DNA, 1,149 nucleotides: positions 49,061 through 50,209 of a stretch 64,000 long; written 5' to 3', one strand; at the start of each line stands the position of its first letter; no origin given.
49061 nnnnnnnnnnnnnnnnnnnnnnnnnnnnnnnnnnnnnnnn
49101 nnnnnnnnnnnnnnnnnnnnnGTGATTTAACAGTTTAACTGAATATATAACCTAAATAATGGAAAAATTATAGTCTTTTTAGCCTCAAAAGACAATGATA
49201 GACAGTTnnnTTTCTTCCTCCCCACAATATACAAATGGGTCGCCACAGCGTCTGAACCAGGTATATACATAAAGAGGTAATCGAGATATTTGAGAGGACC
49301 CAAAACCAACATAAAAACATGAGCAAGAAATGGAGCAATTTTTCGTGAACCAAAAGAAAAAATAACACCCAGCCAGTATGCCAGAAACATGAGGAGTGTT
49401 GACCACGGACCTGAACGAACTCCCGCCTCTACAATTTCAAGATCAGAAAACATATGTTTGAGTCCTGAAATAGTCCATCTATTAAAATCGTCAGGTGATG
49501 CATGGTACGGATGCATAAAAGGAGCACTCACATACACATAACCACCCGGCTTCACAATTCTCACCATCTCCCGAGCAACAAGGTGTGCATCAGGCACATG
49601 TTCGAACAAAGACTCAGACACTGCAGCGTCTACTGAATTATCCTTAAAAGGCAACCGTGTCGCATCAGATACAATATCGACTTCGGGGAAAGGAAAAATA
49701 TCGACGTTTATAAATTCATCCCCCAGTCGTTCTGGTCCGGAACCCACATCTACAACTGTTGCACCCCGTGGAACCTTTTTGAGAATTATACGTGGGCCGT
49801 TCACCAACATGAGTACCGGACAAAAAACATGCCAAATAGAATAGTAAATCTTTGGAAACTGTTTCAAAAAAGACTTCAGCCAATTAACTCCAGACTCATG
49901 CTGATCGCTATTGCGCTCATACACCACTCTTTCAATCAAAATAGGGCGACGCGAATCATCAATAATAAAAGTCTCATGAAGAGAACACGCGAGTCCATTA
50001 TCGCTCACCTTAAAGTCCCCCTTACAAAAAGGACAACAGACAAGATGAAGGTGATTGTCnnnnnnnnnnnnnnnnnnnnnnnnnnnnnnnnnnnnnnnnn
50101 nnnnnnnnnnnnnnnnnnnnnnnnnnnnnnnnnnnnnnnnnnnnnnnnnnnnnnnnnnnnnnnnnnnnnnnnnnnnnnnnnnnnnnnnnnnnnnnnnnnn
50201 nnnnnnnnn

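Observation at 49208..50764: DPM1/GtrB-like GT2 fused through a zinc ribbon to a SAM methyltransferase, with GtrA and a GT-C enzyme nearby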

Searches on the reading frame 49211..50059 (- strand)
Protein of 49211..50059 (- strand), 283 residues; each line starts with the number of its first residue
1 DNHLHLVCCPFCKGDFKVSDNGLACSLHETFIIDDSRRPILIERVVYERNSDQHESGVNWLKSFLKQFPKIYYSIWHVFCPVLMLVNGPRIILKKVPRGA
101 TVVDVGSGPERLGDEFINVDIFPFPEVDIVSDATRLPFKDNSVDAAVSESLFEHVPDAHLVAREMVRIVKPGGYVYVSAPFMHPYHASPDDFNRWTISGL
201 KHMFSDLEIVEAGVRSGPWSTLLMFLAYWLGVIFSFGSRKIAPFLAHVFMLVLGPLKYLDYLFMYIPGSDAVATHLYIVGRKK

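Call 15: search_protein_representatives(protein=window:49211-50059:-)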
Query: 283 residues. Proteins with E-value up to 0.001 (for the whole library): 15950; up to 1e-10: 3625; up to 1e-30: 278. The best 150 are listed.
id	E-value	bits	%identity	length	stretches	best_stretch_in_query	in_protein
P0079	6.5e-128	442.4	67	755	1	5-283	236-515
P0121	1.8e-117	408.2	67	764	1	20-283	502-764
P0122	7.0e-109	379.9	67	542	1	31-283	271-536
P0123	1.0e-91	323.6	49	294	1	6-283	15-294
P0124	5.5e-72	258.8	58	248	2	103-283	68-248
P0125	2.0e-60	220.9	40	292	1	6-282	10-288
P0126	9.4e-59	215.4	44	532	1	57-283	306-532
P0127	2.3e-58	214.1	40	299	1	4-283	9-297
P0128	8.2e-57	209.0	40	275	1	42-283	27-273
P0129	1.2e-56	208.4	39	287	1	4-283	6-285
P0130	1.6e-55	204.7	36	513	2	6-281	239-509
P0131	3.7e-54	200.3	40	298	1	8-283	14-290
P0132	7.2e-54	199.3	42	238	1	62-283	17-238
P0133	9.0e-54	199.0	37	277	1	9-283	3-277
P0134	1.8e-53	198.0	38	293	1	6-283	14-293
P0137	5.6e-52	193.1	34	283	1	6-282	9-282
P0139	1.3e-51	191.9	35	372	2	54-282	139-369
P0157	3.9e-46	173.9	38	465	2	61-282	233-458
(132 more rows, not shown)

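Call 17: search_protein_families(library=ncbifam, proteins=[P0123, P0125, P0127, P0129, P0133, P0137, P0126, P0130, P0157, P0139], max_evalue=0.0001)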
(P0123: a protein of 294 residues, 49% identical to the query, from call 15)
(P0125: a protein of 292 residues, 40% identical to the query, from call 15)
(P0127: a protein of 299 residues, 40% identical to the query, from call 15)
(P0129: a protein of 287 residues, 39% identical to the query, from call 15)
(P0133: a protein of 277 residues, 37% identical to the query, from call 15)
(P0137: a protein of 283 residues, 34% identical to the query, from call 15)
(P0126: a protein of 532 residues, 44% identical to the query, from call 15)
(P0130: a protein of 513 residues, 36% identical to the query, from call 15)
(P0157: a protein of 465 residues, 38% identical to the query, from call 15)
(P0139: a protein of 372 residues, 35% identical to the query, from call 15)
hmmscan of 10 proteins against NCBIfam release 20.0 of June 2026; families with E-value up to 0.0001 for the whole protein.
P0123 (294 aa): 2 families
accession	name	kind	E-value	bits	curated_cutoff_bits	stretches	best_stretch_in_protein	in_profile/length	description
NF045667.1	MTase_DVU1556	equivalog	2e-08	34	155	1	140-189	71-120/213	DVU_1556 family methyltransferase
NF001241.0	PRK00216.1-2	equivalog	2.9e-05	23.8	327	1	139-188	98-147/231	demethylmenaquinone methyltransferase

P0125 (292 aa): 17 families
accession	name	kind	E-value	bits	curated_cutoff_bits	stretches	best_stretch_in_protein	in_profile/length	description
NF045667.1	MTase_DVU1556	equivalog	1.7e-10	40.7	155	1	135-183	71-119/213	DVU_1556 family methyltransferase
NF041537.1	ArsM_AhpD_UU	exception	3.2e-09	36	510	1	99-184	96-181/345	arsenite methyltransferase/AhpD domain selenoprotein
NF001241.0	PRK00216.1-2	equivalog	7.1e-09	35.6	327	1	135-184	99-148/231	demethylmenaquinone methyltransferase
NF052510.1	methyltran_MpqE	exception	1.1e-08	34.8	335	1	135-203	103-170/234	methyl-plastoquinone biosynthesis methyltransferase MpqE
TIGR01934.1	MenG_MenH_UbiE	subfamily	2.5e-07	30.2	158.35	1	136-195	94-152/223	ubiquinone/menaquinone biosynthesis methyltransferase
NF047649.1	MTase_UXPK_star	exception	2.5e-07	30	460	1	99-184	97-182/283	methyltransferase/UXPK-star double selenoprotein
NF001240.0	PRK00216.1-1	equivalog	2.6e-07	30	378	1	97-199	81-183/251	bifunctional demethylmenaquinone methyltransferase/2-methoxy-6-polyprenyl-1,4-benzoquinol methylase UbiE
NF045823.1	PthPhpthDimycoMt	equivalog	9.7e-07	28.2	300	1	130-182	112-165/256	phthiotriol/phenolphthiotriol dimycocerosates methyltransferase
NF041536.1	ArsM_DUF2284_UU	exception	1.4e-06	26.9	575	1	102-184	99-181/459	arsenite methyltransferase/DUF2284 domain selenoprotein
NF040539.1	AST_met_ArsM_2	exception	1.8e-06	28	240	1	136-183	116-164/262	putative arsinothricin biosynthesis methyltransferase ArsM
NF001244.0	PRK00216.1-5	equivalog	3.2e-06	26.6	216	1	137-192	107-161/236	bifunctional demethylmenaquinone methyltransferase/2-methoxy-6-polyprenyl-1,4-benzoquinol methylase UbiE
NF001243.0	PRK00216.1-4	equivalog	4.9e-06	26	235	1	137-182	105-150/237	demethylmenaquinone methyltransferase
NF008823.0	PRK11873.1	subfamily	7.1e-06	25.7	263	1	141-183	139-181/272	arsenite methyltransferase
TIGR02752.1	MenG_heptapren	equivalog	1.5e-05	24.6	419.85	1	137-182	103-148/231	demethylmenaquinone methyltransferase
NF001242.0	PRK00216.1-3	equivalog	2e-05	24.1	351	1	135-183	127-175/258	bifunctional demethylmenaquinone methyltransferase/2-methoxy-6-polyprenyl-1,4-benzoquinol methylase UbiE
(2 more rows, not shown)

P0127 (299 aa): 18 families
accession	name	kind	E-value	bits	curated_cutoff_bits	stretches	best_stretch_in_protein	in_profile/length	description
NF045667.1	MTase_DVU1556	equivalog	1.5e-08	34.4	155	1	143-192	71-120/213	DVU_1556 family methyltransferase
NF001243.0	PRK00216.1-4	equivalog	2.2e-08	33.8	235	1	138-208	97-171/237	demethylmenaquinone methyltransferase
NF041537.1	ArsM_AhpD_UU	exception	3.6e-08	32.6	510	1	145-192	134-181/345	arsenite methyltransferase/AhpD domain selenoprotein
NF041536.1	ArsM_DUF2284_UU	exception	9.1e-08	30.9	575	1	132-191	120-180/459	arsenite methyltransferase/DUF2284 domain selenoprotein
TIGR02752.1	MenG_heptapren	equivalog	1.8e-07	30.9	419.85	1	139-208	96-169/231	demethylmenaquinone methyltransferase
NF001241.0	PRK00216.1-2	equivalog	2.4e-07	30.6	327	1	143-192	99-148/231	demethylmenaquinone methyltransferase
NF008823.0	PRK11873.1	subfamily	1.1e-06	28.4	263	1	146-192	136-182/272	arsenite methyltransferase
TIGR01934.1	MenG_MenH_UbiE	subfamily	2.7e-06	26.9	158.35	1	144-191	94-141/223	ubiquinone/menaquinone biosynthesis methyltransferase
NF040539.1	AST_met_ArsM_2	exception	2.9e-06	27.3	240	1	143-191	115-164/262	putative arsinothricin biosynthesis methyltransferase ArsM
NF052510.1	methyltran_MpqE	exception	3.1e-06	26.8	335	1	144-198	104-157/234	methyl-plastoquinone biosynthesis methyltransferase MpqE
NF001240.0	PRK00216.1-1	equivalog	6.4e-06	25.4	378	1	143-191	120-168/251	bifunctional demethylmenaquinone methyltransferase/2-methoxy-6-polyprenyl-1,4-benzoquinol methylase UbiE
NF038099.1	AsSugarArsM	exception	8.5e-06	25.1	400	1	145-195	123-175/321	arsenosugar biosynthesis arsenite methyltransferase ArsM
NF045823.1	PthPhpthDimycoMt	equivalog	1.4e-05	24.4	300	1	145-189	120-164/256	phthiotriol/phenolphthiotriol dimycocerosates methyltransferase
TIGR02072.1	BioC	equivalog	2.2e-05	24.4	184.95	1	143-194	84-135/244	malonyl-ACP O-methyltransferase BioC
NF001244.0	PRK00216.1-5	equivalog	3.4e-05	23.2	216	1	145-191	107-153/236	bifunctional demethylmenaquinone methyltransferase/2-methoxy-6-polyprenyl-1,4-benzoquinol methylase UbiE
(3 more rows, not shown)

P0129 (287 aa): 15 families
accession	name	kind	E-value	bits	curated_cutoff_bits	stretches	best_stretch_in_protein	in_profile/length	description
NF045667.1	MTase_DVU1556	equivalog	9.2e-14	51.4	155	1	130-180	70-120/213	DVU_1556 family methyltransferase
NF001241.0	PRK00216.1-2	equivalog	1.2e-08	34.9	327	1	130-180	98-148/231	demethylmenaquinone methyltransferase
NF008823.0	PRK11873.1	subfamily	3.1e-08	33.4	263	1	137-180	139-182/272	arsenite methyltransferase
NF040539.1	AST_met_ArsM_2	exception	2.4e-07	30.9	240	1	132-184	116-167/262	putative arsinothricin biosynthesis methyltransferase ArsM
TIGR01934.1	MenG_MenH_UbiE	subfamily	5.1e-07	29.2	158.35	1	131-179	93-141/223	ubiquinone/menaquinone biosynthesis methyltransferase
TIGR02072.1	BioC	equivalog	1.1e-06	28.7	184.95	1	130-182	83-135/244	malonyl-ACP O-methyltransferase BioC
NF001243.0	PRK00216.1-4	equivalog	2.9e-06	26.8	235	1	131-197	103-172/237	demethylmenaquinone methyltransferase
NF001240.0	PRK00216.1-1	equivalog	4.5e-06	25.9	378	1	130-179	119-168/251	bifunctional demethylmenaquinone methyltransferase/2-methoxy-6-polyprenyl-1,4-benzoquinol methylase UbiE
NF047649.1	MTase_UXPK_star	exception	7.8e-06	25.1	460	1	114-179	115-181/283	methyltransferase/UXPK-star double selenoprotein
NF041255.1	mycofact_MftM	equivalog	2e-05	24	200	1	130-206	190-266/289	mycofactocin oligosaccharide methyltransferase MftM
TIGR02752.1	MenG_heptapren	equivalog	2.2e-05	24.1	419.85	1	132-197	102-170/231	demethylmenaquinone methyltransferase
NF052510.1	methyltran_MpqE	exception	2.5e-05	23.8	335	1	131-195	103-166/234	methyl-plastoquinone biosynthesis methyltransferase MpqE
NF041537.1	ArsM_AhpD_UU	exception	6.2e-05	21.9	510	1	120-179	120-180/345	arsenite methyltransferase/AhpD domain selenoprotein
TIGR01983.1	UbiG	equivalog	6.4e-05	22.4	102.95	0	143-180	115-152/228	bifunctional 2-polyprenyl-6-hydroxyphenol methylase/3-demethylubiquinol 3-O-methyltransferase UbiG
NF001244.0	PRK00216.1-5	equivalog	9.3e-05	21.8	216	0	132-179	106-153/236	bifunctional demethylmenaquinone methyltransferase/2-methoxy-6-polyprenyl-1,4-benzoquinol methylase UbiE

P0133 (277 aa): 13 families
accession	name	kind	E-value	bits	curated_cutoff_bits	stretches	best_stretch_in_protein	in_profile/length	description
NF040539.1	AST_met_ArsM_2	exception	2.7e-08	34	240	1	123-176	115-167/262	putative arsinothricin biosynthesis methyltransferase ArsM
NF045667.1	MTase_DVU1556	equivalog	3.5e-08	33.2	155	1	122-171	70-119/213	DVU_1556 family methyltransferase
NF041536.1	ArsM_DUF2284_UU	exception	1.7e-06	26.6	575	1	110-172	118-181/459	arsenite methyltransferase/DUF2284 domain selenoprotein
NF041537.1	ArsM_AhpD_UU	exception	2.7e-06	26.4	510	1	125-172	134-181/345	arsenite methyltransferase/AhpD domain selenoprotein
NF008823.0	PRK11873.1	subfamily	4.3e-06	26.4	263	1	126-172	136-182/272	arsenite methyltransferase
NF001241.0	PRK00216.1-2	equivalog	1.1e-05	25.2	327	1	122-172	98-148/231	demethylmenaquinone methyltransferase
NF001243.0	PRK00216.1-4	equivalog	1.7e-05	24.3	235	1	124-169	104-149/237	demethylmenaquinone methyltransferase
NF047649.1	MTase_UXPK_star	exception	1.9e-05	23.9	460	1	120-172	129-182/283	methyltransferase/UXPK-star double selenoprotein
NF041255.1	mycofact_MftM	equivalog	3.5e-05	23.3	200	1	123-175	191-243/289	mycofactocin oligosaccharide methyltransferase MftM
NF001240.0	PRK00216.1-1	equivalog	3.9e-05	22.8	378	1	123-171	120-168/251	bifunctional demethylmenaquinone methyltransferase/2-methoxy-6-polyprenyl-1,4-benzoquinol methylase UbiE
TIGR02072.1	BioC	equivalog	6.5e-05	22.8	184.95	0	123-172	84-133/244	malonyl-ACP O-methyltransferase BioC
NF052510.1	methyltran_MpqE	exception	6.8e-05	22.4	335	0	123-180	103-159/234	methyl-plastoquinone biosynthesis methyltransferase MpqE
TIGR01934.1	MenG_MenH_UbiE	subfamily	7.2e-05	22.2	158.35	0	123-171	93-141/223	ubiquinone/menaquinone biosynthesis methyltransferase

P0137 (283 aa): 11 families
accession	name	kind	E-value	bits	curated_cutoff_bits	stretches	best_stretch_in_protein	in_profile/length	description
NF045667.1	MTase_DVU1556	equivalog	9.1e-09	35.1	155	1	130-176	72-118/213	DVU_1556 family methyltransferase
NF008823.0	PRK11873.1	subfamily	9.7e-08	31.8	263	1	118-176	121-180/272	arsenite methyltransferase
NF041536.1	ArsM_DUF2284_UU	exception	4.6e-07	28.5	575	1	117-175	119-178/459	arsenite methyltransferase/DUF2284 domain selenoprotein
NF040539.1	AST_met_ArsM_2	exception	4.8e-07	29.9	240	1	130-177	116-164/262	putative arsinothricin biosynthesis methyltransferase ArsM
NF041537.1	ArsM_AhpD_UU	exception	7.8e-07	28.2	510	1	131-175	134-178/345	arsenite methyltransferase/AhpD domain selenoprotein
NF047649.1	MTase_UXPK_star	exception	1.3e-06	27.6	460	1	125-175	128-179/283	methyltransferase/UXPK-star double selenoprotein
NF001241.0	PRK00216.1-2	equivalog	5.6e-06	26.2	327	1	128-175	98-145/231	demethylmenaquinone methyltransferase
NF001240.0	PRK00216.1-1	equivalog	1e-05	24.8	378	1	126-175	116-166/251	bifunctional demethylmenaquinone methyltransferase/2-methoxy-6-polyprenyl-1,4-benzoquinol methylase UbiE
TIGR01934.1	MenG_MenH_UbiE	subfamily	1.5e-05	24.4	158.35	1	129-176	93-140/223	ubiquinone/menaquinone biosynthesis methyltransferase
NF040538.1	methyl_ArsM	equivalog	5.5e-05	22.5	500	1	96-175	123-206/356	arsinothricin biosynthesis methyltransferase ArsM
NF045823.1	PthPhpthDimycoMt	equivalog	8.7e-05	21.8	300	0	130-179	119-169/256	phthiotriol/phenolphthiotriol dimycocerosates methyltransferase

P0126 (532 aa): 19 families
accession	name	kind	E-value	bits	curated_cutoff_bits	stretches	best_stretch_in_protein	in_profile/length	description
NF045667.1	MTase_DVU1556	equivalog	5.9e-18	65.1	155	2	30-173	15-163/213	DVU_1556 family methyltransferase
TIGR01983.1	UbiG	equivalog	3.4e-17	62.5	102.95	1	38-136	50-154/228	bifunctional 2-polyprenyl-6-hydroxyphenol methylase/3-demethylubiquinol 3-O-methyltransferase UbiG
TIGR02072.1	BioC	equivalog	4.2e-11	43.1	184.95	1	38-150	35-148/244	malonyl-ACP O-methyltransferase BioC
NF001241.0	PRK00216.1-2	equivalog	8e-10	38.7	327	1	382-427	103-148/231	demethylmenaquinone methyltransferase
TIGR01934.1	MenG_MenH_UbiE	subfamily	2.3e-09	36.9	158.35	0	37-135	39-142/223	ubiquinone/menaquinone biosynthesis methyltransferase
NF043040.1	corrin_prot_MT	hypoth_equivalog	6e-09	35.6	180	1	38-141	42-154/216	corrinoid protein-associated methyltransferase CpaM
NF052510.1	methyltran_MpqE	exception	9e-09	35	335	0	381-424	106-149/234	methyl-plastoquinone biosynthesis methyltransferase MpqE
TIGR04345.1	ovoA_Cterm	equivalog_domain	3.5e-08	33.3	170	0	79-136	114-171/242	putative 4-mercaptohistidine N1-methyltransferase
NF041255.1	mycofact_MftM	equivalog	6e-08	32.3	200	0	40-117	142-222/289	mycofactocin oligosaccharide methyltransferase MftM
NF041537.1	ArsM_AhpD_UU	exception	1.4e-07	30.6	510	0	381-426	135-180/345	arsenite methyltransferase/AhpD domain selenoprotein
NF001240.0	PRK00216.1-1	equivalog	1.5e-07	30.7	378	1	378-426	120-168/251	bifunctional demethylmenaquinone methyltransferase/2-methoxy-6-polyprenyl-1,4-benzoquinol methylase UbiE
TIGR02752.1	MenG_heptapren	equivalog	2.3e-07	30.6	419.85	0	384-424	107-147/231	demethylmenaquinone methyltransferase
NF041536.1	ArsM_DUF2284_UU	exception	4.6e-07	28.5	575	0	367-426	120-180/459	arsenite methyltransferase/DUF2284 domain selenoprotein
NF001243.0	PRK00216.1-4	equivalog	5.5e-07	29.2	235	0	384-424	109-149/237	demethylmenaquinone methyltransferase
NF040539.1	AST_met_ArsM_2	exception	5.9e-07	29.6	240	0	382-431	119-167/262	putative arsinothricin biosynthesis methyltransferase ArsM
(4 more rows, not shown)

P0130 (513 aa): 29 families (the best 25 are shown)
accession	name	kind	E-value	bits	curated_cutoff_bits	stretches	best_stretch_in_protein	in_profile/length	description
NF045667.1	MTase_DVU1556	equivalog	5.6e-22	78.3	155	2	45-153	12-120/213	DVU_1556 family methyltransferase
TIGR01983.1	UbiG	equivalog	4.8e-19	68.6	102.95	1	37-176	31-175/228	bifunctional 2-polyprenyl-6-hydroxyphenol methylase/3-demethylubiquinol 3-O-methyltransferase UbiG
NF001241.0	PRK00216.1-2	equivalog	4.9e-18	65.6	327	2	357-406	99-148/231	demethylmenaquinone methyltransferase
TIGR01934.1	MenG_MenH_UbiE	subfamily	1.3e-16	60.6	158.35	1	46-183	30-170/223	ubiquinone/menaquinone biosynthesis methyltransferase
TIGR02072.1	BioC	equivalog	3.1e-16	59.9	184.95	1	48-170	24-150/244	malonyl-ACP O-methyltransferase BioC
NF043040.1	corrin_prot_MT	hypoth_equivalog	5.4e-14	52.1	180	1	50-153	36-148/216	corrinoid protein-associated methyltransferase CpaM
NF001244.0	PRK00216.1-5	equivalog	2.2e-12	46.8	216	1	45-152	38-153/236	bifunctional demethylmenaquinone methyltransferase/2-methoxy-6-polyprenyl-1,4-benzoquinol methylase UbiE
TIGR04345.1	ovoA_Cterm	equivalog_domain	2.4e-12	46.9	170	1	97-158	116-175/242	putative 4-mercaptohistidine N1-methyltransferase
NF040539.1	AST_met_ArsM_2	exception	1.1e-11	45.1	240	0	358-407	116-164/262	putative arsinothricin biosynthesis methyltransferase ArsM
TIGR02081.1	metW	equivalog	2e-11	43.8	189.5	1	46-191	6-140/194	methionine biosynthesis protein MetW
NF052510.1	methyltran_MpqE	exception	3.7e-10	39.6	335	0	360-403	106-149/234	methyl-plastoquinone biosynthesis methyltransferase MpqE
NF001240.0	PRK00216.1-1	equivalog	7.5e-10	38.3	378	1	357-405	120-168/251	bifunctional demethylmenaquinone methyltransferase/2-methoxy-6-polyprenyl-1,4-benzoquinol methylase UbiE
NF001243.0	PRK00216.1-4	equivalog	1.6e-09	37.4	235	0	9-152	6-151/237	demethylmenaquinone methyltransferase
NF007610.0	PRK10258.1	equivalog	1.8e-09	37.3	342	0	45-153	32-139/251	malonyl-ACP O-methyltransferase BioC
NF047649.1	MTase_UXPK_star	exception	7.4e-09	35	460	0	358-406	134-182/283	methyltransferase/UXPK-star double selenoprotein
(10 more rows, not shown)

P0157 (465 aa): 32 families (the best 25 are shown)
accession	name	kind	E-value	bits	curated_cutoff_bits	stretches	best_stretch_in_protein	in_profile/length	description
NF045667.1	MTase_DVU1556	equivalog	3.5e-24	85.5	155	2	29-134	14-120/213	DVU_1556 family methyltransferase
TIGR01983.1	UbiG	equivalog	4.9e-22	78.3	102.95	2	34-155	46-173/228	bifunctional 2-polyprenyl-6-hydroxyphenol methylase/3-demethylubiquinol 3-O-methyltransferase UbiG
TIGR02072.1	BioC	equivalog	7.1e-19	68.6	184.95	1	32-146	26-145/244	malonyl-ACP O-methyltransferase BioC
TIGR01934.1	MenG_MenH_UbiE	subfamily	3.3e-14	52.7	158.35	1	32-134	34-142/223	ubiquinone/menaquinone biosynthesis methyltransferase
TIGR04345.1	ovoA_Cterm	equivalog_domain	1.8e-13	50.6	170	1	81-139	119-175/242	putative 4-mercaptohistidine N1-methyltransferase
NF045823.1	PthPhpthDimycoMt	equivalog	6.3e-13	48.5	300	1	297-349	111-164/256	phthiotriol/phenolphthiotriol dimycocerosates methyltransferase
NF001241.0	PRK00216.1-2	equivalog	1.4e-12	47.8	327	2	303-351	99-147/231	demethylmenaquinone methyltransferase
NF040539.1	AST_met_ArsM_2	exception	3.4e-12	46.8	240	1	26-133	45-163/262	putative arsinothricin biosynthesis methyltransferase ArsM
NF043040.1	corrin_prot_MT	hypoth_equivalog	5.1e-12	45.7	180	1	34-144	38-160/216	corrinoid protein-associated methyltransferase CpaM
NF045825.1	FAmtase_mtf2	equivalog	1.9e-11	43.7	400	1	299-350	105-157/248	fatty-acid O-methyltransferase Mtf2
NF001244.0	PRK00216.1-5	equivalog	2.2e-11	43.5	216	1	31-133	42-153/236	bifunctional demethylmenaquinone methyltransferase/2-methoxy-6-polyprenyl-1,4-benzoquinol methylase UbiE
NF002463.0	PRK01683.1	equivalog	7.4e-11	42.1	297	1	30-138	24-133/258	trans-aconitate 2-methyltransferase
NF008823.0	PRK11873.1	subfamily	8.5e-10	38.6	263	1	305-350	135-180/272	arsenite methyltransferase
NF008264.0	PRK11036.1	equivalog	2.4e-09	37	366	0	9-139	17-153/261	tRNA uridine 5-oxyacetic acid(34) methyltransferase CmoM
NF001243.0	PRK00216.1-4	equivalog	3.9e-09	36.2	235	0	28-135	38-152/237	demethylmenaquinone methyltransferase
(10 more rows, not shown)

P0139 (372 aa): 25 families
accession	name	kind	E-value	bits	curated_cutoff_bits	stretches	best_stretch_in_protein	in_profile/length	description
TIGR01983.1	UbiG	equivalog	2.8e-15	56.3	102.95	2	16-62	113-159/228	bifunctional 2-polyprenyl-6-hydroxyphenol methylase/3-demethylubiquinol 3-O-methyltransferase UbiG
NF045667.1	MTase_DVU1556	equivalog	2.8e-13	49.8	155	1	215-264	70-119/213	DVU_1556 family methyltransferase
TIGR04345.1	ovoA_Cterm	equivalog_domain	1.4e-11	44.4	170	0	218-269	123-174/242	putative 4-mercaptohistidine N1-methyltransferase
NF001241.0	PRK00216.1-2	equivalog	5.6e-11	42.5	327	1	215-266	98-149/231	demethylmenaquinone methyltransferase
TIGR01934.1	MenG_MenH_UbiE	subfamily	4.7e-10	39.2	158.35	1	216-264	93-141/223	ubiquinone/menaquinone biosynthesis methyltransferase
TIGR02072.1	BioC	equivalog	5.7e-10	39.4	184.95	0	216-266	84-134/244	malonyl-ACP O-methyltransferase BioC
NF001240.0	PRK00216.1-1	equivalog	3.4e-09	36.1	378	1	216-262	120-166/251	bifunctional demethylmenaquinone methyltransferase/2-methoxy-6-polyprenyl-1,4-benzoquinol methylase UbiE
NF001243.0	PRK00216.1-4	equivalog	1.2e-08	34.6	235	1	218-262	105-149/237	demethylmenaquinone methyltransferase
NF040539.1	AST_met_ArsM_2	exception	3.1e-08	33.8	240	1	216-269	115-167/262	putative arsinothricin biosynthesis methyltransferase ArsM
NF001244.0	PRK00216.1-5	equivalog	1e-07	31.5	216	1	217-264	106-153/236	bifunctional demethylmenaquinone methyltransferase/2-methoxy-6-polyprenyl-1,4-benzoquinol methylase UbiE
NF052510.1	methyltran_MpqE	exception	1.4e-07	31.1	335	0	216-261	103-148/234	methyl-plastoquinone biosynthesis methyltransferase MpqE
TIGR02752.1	MenG_heptapren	equivalog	1.8e-07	30.9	419.85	1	219-262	104-147/231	demethylmenaquinone methyltransferase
NF001242.0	PRK00216.1-3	equivalog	1.9e-07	30.7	351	1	216-262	127-173/258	bifunctional demethylmenaquinone methyltransferase/2-methoxy-6-polyprenyl-1,4-benzoquinol methylase UbiE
NF045823.1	PthPhpthDimycoMt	equivalog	2.3e-07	30.2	300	1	209-263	110-165/256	phthiotriol/phenolphthiotriol dimycocerosates methyltransferase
NF041536.1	ArsM_DUF2284_UU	exception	2.3e-07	29.5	575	1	199-266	114-182/459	arsenite methyltransferase/DUF2284 domain selenoprotein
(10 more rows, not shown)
